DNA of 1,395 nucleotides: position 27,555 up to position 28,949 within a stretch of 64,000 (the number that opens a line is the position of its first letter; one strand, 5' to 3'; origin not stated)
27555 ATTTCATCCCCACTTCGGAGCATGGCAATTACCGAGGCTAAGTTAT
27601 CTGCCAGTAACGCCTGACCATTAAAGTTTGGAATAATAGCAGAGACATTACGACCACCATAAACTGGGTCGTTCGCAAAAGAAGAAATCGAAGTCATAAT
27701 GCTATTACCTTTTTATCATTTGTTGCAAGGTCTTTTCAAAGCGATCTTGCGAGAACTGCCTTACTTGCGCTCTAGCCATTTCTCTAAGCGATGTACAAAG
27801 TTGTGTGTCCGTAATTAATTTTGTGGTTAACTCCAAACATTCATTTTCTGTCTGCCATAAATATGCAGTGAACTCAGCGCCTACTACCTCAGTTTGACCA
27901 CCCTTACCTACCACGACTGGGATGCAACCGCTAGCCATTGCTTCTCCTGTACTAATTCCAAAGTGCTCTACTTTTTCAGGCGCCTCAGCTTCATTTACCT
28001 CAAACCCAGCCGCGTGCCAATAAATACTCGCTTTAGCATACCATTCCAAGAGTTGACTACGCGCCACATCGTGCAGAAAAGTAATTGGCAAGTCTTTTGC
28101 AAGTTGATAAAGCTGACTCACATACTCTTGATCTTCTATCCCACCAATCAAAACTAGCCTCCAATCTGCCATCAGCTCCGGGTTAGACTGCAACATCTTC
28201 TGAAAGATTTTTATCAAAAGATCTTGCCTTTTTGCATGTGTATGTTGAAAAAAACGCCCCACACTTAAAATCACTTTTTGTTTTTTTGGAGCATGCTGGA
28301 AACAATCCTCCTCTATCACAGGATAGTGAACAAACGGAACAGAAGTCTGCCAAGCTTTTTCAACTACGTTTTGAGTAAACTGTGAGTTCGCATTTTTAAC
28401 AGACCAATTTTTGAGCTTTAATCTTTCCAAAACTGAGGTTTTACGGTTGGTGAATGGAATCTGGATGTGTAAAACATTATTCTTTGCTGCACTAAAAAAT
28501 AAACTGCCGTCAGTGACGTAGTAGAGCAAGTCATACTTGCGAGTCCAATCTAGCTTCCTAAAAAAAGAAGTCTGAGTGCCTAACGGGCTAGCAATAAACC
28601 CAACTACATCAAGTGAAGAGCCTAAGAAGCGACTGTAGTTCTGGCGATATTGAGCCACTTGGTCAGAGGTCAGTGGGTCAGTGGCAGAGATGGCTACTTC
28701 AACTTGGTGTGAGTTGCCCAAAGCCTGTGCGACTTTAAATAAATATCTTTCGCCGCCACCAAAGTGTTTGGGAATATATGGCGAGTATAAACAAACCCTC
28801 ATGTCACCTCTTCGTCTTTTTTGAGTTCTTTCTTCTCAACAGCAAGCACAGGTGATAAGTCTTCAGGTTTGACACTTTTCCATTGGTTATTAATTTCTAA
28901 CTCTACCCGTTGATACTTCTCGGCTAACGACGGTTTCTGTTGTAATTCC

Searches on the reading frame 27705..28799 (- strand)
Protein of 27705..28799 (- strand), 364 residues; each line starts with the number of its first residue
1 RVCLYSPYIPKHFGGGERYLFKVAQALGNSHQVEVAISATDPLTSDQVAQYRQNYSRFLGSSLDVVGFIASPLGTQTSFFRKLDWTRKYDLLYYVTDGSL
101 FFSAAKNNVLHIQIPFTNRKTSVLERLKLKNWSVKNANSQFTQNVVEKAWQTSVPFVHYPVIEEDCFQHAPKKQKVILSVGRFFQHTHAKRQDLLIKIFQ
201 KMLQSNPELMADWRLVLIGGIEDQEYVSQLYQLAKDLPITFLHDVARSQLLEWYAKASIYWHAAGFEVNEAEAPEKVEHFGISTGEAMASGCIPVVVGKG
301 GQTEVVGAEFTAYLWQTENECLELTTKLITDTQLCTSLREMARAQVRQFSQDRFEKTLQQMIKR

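Call 10: search_protein_families(library=pfam, proteins=[window:27705-28799:-], max_evalue=0.001)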
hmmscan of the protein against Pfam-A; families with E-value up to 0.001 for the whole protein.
window:27705-28799:- (364 aa): 2 families
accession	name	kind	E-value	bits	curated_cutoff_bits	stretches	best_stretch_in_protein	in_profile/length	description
PF00534.26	Glycos_transf_1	-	2.1e-20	73.4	26.4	1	167-344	7-171/172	Glycosyl transferases group 1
PF13692.12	Glyco_trans_1_4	-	3.2e-13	50.6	27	1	175-319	2-128/142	Glycosyl transferases group 1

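Call 74: search_protein_families(library=ncbifam, proteins=[window:27705-28799:-], max_evalue=1e-10)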
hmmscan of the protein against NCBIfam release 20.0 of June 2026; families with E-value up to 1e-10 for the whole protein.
window:27705-28799:- (364 aa): 0 families
